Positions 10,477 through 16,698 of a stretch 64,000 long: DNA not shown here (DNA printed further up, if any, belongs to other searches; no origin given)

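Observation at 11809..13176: About 456-residue, about 67-cysteine two-tier repeat array inserted in the vWA-like head of PilY1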

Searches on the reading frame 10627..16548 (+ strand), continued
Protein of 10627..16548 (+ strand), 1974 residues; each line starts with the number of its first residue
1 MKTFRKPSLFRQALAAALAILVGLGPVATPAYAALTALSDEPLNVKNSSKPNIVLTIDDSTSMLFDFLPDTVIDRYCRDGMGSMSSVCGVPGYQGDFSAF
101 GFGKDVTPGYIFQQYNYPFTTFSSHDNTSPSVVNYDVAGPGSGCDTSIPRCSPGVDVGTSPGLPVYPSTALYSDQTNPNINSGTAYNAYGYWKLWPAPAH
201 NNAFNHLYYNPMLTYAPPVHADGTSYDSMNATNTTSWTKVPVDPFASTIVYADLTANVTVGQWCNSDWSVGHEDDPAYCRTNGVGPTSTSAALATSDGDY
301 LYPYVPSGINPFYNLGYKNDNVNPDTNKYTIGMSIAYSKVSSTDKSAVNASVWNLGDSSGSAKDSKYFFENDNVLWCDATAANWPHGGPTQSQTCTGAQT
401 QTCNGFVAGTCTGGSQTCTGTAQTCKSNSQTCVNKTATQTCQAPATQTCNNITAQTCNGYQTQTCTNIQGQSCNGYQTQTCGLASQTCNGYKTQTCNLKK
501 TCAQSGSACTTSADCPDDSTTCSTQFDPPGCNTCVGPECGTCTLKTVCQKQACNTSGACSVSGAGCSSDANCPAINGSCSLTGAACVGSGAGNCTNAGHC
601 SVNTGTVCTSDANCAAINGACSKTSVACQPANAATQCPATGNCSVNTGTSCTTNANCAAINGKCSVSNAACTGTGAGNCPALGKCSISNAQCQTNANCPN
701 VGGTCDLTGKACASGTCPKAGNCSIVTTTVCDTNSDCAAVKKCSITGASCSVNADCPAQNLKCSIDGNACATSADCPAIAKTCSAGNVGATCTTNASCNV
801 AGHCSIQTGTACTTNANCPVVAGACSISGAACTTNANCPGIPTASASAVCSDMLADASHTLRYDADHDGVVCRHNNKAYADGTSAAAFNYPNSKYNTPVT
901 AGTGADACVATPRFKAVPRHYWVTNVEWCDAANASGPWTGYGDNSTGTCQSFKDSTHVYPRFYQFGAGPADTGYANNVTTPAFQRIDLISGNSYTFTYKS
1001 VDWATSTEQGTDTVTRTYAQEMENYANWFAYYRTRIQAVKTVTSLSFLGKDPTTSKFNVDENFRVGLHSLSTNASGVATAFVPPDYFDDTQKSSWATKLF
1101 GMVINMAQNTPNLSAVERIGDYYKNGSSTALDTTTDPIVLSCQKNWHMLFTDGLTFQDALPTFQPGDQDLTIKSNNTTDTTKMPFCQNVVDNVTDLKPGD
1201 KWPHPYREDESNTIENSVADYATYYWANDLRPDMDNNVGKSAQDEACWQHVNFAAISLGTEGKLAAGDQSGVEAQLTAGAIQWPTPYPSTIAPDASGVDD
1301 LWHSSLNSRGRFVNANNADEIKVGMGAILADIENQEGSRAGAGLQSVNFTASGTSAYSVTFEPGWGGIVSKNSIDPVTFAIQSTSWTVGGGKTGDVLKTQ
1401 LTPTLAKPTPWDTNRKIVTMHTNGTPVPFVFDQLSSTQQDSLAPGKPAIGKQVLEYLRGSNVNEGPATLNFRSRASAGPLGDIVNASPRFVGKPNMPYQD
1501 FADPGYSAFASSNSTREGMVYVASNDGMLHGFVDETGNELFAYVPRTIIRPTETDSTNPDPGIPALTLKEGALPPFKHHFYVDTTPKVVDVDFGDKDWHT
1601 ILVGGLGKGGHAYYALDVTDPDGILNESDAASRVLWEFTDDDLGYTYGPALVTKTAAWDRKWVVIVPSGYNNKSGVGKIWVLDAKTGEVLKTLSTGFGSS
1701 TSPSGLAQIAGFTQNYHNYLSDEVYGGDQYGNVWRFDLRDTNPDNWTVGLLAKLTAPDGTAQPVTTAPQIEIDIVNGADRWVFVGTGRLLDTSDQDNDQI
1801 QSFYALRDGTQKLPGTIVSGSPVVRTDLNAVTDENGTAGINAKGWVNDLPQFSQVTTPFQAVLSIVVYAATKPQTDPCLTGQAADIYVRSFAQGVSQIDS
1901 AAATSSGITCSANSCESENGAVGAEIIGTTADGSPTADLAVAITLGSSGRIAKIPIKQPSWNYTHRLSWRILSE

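Call 33: search_solved_structures(query=window:10627-16548:+, max_evalue=1)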
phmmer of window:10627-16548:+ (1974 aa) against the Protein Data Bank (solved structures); distinct sequences matched with E-value up to 1: 1.
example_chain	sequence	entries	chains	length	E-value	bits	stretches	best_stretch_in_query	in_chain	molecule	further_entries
3hx6_A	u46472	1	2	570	3.4e-39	137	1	1448-1739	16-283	Type 4 fimbrial biogenesis protein PilY1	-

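Call 38: find_encoding_contigs(protein=P0002, flank=1000, max_places=1)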
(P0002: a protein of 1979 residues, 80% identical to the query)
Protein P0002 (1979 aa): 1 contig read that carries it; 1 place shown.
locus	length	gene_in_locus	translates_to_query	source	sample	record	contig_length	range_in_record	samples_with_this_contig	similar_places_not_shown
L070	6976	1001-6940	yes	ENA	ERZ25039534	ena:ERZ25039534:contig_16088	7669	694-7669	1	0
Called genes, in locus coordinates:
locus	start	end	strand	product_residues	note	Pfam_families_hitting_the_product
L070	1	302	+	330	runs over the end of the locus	?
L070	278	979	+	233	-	-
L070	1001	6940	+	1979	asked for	PF05567:T4P_PilY1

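Call 39: find_encoding_contigs(protein=P0003, flank=6000, max_places=1)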
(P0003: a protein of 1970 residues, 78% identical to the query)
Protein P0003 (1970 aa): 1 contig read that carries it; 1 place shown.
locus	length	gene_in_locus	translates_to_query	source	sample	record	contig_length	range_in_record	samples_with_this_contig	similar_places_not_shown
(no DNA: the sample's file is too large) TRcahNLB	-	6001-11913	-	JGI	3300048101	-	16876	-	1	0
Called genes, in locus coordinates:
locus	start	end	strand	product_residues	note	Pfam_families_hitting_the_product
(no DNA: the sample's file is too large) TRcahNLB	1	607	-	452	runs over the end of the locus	PF00501:AMP-binding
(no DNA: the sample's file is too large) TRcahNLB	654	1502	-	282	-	PF23441:SDR, PF00106:adh_short, PF08659:KR, PF13561:adh_short_C2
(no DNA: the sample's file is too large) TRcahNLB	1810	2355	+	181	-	PF12019:GspH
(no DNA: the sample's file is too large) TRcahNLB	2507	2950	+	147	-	PF07963:N_methyl, PF16732:ComP_DUS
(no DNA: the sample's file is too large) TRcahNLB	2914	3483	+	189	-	PF07963:N_methyl, PF12019:GspH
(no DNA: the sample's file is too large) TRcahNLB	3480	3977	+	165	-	-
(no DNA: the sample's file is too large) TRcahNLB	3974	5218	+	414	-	PF16074:PilW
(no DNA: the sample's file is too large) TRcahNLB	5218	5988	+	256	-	-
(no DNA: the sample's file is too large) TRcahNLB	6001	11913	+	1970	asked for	PF05567:T4P_PilY1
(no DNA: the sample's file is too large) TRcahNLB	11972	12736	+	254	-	PF03544:TonB_C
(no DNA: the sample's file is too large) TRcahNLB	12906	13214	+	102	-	PF21716:dnstrm_HI1420, PF01381:HTH_3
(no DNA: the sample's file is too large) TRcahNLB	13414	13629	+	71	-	PF07927:HicA_toxin (weak)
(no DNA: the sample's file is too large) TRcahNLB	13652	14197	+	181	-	PF15970:HicB-like_2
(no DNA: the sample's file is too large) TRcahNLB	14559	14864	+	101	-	PF05973:Gp49 (weak)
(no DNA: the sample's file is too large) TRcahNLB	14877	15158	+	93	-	PF21716:dnstrm_HI1420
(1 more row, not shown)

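Call 48: search_protein_families(library=pfam, proteins=[P0054, P0080, P0063, P0009], max_evalue=1)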
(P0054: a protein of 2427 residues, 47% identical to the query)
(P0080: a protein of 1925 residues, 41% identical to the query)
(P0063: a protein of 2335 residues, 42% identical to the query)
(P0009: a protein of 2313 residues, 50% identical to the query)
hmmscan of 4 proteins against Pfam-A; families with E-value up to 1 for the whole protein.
P0054 (2427 aa): 1 family
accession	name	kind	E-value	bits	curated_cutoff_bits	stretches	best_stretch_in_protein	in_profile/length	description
PF05567.17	T4P_PilY1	-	2.4e-39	135.9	28.1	1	1936-2264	1-378/411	PilY1 beta-propeller domain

P0080 (1925 aa): 0 families

P0063 (2335 aa): 1 family
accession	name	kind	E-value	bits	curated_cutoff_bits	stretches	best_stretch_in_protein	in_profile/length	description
PF05567.17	T4P_PilY1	-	1.8e-31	109.9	28.1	1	1849-2178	1-377/411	PilY1 beta-propeller domain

P0009 (2313 aa): 1 family
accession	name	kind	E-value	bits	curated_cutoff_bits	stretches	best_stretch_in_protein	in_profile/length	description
PF05567.17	T4P_PilY1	-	1.4e-38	133.3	28.1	1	1817-2156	1-382/411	PilY1 beta-propeller domain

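Call 67: search_protein_families(library=pfam, proteins=[P0105, P0112, P0094], max_evalue=10)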
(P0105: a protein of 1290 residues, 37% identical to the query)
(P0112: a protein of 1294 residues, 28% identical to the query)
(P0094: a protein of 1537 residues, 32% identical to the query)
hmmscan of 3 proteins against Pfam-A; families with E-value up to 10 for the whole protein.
P0105 (1290 aa): 1 family
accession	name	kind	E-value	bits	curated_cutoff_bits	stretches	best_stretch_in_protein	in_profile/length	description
PF05567.17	T4P_PilY1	-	1.1e-37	130.4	28.1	1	786-1128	1-378/411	PilY1 beta-propeller domain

P0112 (1294 aa): 3 families
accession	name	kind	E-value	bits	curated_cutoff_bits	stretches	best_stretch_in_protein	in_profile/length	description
PF05567.17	T4P_PilY1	-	6e-39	134.6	28.1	1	777-1126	1-398/411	PilY1 beta-propeller domain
PF12662.13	cEGF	-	0.16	12.3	26.6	1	488-502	5-19/24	Complement Clr-like EGF-like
PF13202.12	EF-hand_5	-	0.3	11.1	25.9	1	1223-1235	7-19/25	EF hand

P0094 (1537 aa): 3 families
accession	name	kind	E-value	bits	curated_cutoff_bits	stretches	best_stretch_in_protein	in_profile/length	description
PF05567.17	T4P_PilY1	-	4.5e-41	141.6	28.1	1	1054-1385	1-398/411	PilY1 beta-propeller domain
PF03413.25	PepSY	-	0.0032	18.2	24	2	899-949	8-56/60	Peptidase propeptide and YPEB domain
PF05899.18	Cupin_3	-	0.16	12.1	23.5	1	510-546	28-64/74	EutQ-like cupin domain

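Call 76: search_protein_families(library=pfam, proteins=[P0096, P0109, P0115], max_evalue=0.01)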
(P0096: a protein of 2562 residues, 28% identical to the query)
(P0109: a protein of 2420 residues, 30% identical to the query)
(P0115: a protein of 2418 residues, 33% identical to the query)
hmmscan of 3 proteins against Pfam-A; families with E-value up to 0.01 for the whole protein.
P0096 (2562 aa): 1 family
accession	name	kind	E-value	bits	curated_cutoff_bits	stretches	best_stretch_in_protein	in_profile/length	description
PF05567.17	T4P_PilY1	-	5.9e-43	147.7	28.1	2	2116-2377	89-384/411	PilY1 beta-propeller domain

P0109 (2420 aa): 1 family
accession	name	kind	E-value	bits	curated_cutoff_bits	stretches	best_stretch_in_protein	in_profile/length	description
PF05567.17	T4P_PilY1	-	1.1e-39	137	28.1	1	1899-2230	1-375/411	PilY1 beta-propeller domain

P0115 (2418 aa): 1 family
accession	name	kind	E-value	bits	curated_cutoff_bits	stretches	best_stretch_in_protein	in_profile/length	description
PF05567.17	T4P_PilY1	-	5.4e-36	124.8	28.1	1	1893-2229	1-377/411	PilY1 beta-propeller domain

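Call 82: list_cluster_members(proteins=[window:10627-16548:+])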
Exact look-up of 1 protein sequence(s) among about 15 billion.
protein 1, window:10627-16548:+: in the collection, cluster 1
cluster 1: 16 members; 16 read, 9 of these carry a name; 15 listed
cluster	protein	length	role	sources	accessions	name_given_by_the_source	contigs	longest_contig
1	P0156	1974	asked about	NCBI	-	-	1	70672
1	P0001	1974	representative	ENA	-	-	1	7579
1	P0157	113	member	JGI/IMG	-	hypothetical protein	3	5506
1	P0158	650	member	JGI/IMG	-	type IV pilus assembly protein PilY1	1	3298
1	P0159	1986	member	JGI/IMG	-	type IV pilus assembly protein PilY1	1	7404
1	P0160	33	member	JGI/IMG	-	hypothetical protein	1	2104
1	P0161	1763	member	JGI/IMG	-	type IV pilus assembly protein PilY1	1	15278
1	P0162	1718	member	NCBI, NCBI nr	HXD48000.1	MAG TPA: PilC/PilY family type IV pilus protein, partial [Gemmatimonadaceae bacterium] | PilC/PilY family type IV pilus protein [Gemmatimonadaceae bacterium]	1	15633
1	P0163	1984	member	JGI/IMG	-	type IV pilus assembly protein PilY1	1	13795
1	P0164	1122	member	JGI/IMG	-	type IV pilus assembly protein PilY1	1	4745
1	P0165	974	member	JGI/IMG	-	type IV pilus assembly protein PilY1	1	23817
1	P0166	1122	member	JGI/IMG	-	-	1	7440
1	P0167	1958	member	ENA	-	-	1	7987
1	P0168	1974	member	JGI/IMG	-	-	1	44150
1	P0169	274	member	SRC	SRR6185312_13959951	-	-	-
